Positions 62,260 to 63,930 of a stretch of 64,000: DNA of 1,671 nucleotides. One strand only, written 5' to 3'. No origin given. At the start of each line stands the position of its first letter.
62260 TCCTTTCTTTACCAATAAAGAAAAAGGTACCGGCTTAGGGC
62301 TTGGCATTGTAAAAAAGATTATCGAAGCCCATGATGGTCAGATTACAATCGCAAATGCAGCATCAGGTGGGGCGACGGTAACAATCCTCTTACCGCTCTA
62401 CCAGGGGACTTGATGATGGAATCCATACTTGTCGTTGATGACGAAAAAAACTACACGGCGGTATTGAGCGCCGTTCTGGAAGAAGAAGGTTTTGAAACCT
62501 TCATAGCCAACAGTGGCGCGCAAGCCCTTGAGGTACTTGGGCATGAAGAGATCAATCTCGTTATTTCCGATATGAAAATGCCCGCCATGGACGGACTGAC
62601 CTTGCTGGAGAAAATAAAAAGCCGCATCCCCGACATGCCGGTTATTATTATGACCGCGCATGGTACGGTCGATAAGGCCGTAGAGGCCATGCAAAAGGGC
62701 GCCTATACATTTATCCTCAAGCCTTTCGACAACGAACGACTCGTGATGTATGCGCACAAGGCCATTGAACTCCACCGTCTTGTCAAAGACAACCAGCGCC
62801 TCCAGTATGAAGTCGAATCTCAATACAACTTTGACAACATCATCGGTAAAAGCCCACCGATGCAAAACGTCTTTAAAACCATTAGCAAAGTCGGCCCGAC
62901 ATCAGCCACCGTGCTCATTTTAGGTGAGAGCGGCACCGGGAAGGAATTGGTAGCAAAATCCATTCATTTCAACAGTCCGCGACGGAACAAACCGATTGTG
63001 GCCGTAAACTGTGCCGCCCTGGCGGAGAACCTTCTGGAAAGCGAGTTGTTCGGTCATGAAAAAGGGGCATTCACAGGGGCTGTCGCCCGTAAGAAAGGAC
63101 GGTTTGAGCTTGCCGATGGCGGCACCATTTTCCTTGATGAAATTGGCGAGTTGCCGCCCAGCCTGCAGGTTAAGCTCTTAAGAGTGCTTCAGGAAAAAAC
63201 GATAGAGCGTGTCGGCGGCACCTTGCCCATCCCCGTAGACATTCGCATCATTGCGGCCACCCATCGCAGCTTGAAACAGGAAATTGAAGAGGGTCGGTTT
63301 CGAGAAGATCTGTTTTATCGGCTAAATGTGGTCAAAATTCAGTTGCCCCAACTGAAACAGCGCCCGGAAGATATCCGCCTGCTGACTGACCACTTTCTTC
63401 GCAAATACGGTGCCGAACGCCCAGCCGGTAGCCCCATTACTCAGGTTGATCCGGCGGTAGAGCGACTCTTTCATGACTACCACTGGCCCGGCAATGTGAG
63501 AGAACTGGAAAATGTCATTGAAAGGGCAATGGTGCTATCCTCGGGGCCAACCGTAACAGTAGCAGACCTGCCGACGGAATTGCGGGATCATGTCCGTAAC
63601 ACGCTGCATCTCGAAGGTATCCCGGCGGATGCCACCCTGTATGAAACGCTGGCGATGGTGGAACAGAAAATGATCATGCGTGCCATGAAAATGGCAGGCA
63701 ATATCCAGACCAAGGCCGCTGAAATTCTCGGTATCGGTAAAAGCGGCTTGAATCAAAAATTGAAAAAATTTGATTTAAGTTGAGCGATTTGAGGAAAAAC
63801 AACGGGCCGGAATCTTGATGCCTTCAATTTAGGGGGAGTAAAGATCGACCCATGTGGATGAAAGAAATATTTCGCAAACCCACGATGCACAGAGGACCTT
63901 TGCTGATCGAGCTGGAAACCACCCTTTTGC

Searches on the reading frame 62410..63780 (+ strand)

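Call 47: search_protein_families(library=pfam, proteins=[window:62410-63780:+], max_evalue=0.00001)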
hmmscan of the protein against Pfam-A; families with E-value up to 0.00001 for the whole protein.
window:62410-63780:+ (457 aa): 6 families
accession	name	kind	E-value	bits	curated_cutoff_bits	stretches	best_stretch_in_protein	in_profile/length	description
PF00158.32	Sigma54_activat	-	6.1e-75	251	20.2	1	144-311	1-168/168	Sigma-54 interaction domain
PF00072.30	Response_reg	-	2.7e-31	108.4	30.2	1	6-113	1-108/111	Response regulator receiver domain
PF25601.1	AAA_lid_14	-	1.2e-25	89.6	27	1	316-397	1-80/87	AAA+ ATPase lid domain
PF14532.12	Sigma54_activ_2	-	1.6e-20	74.2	25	1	145-315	1-138/138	Sigma-54 interaction domain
PF02954.25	HTH_8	-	8.4e-11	41.9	22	1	413-454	1-42/42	Bacterial regulatory protein, Fis family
PF07728.20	AAA_5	-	9.6e-09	35.8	22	1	168-286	2-123/139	AAA domain (dynein-related subfamily)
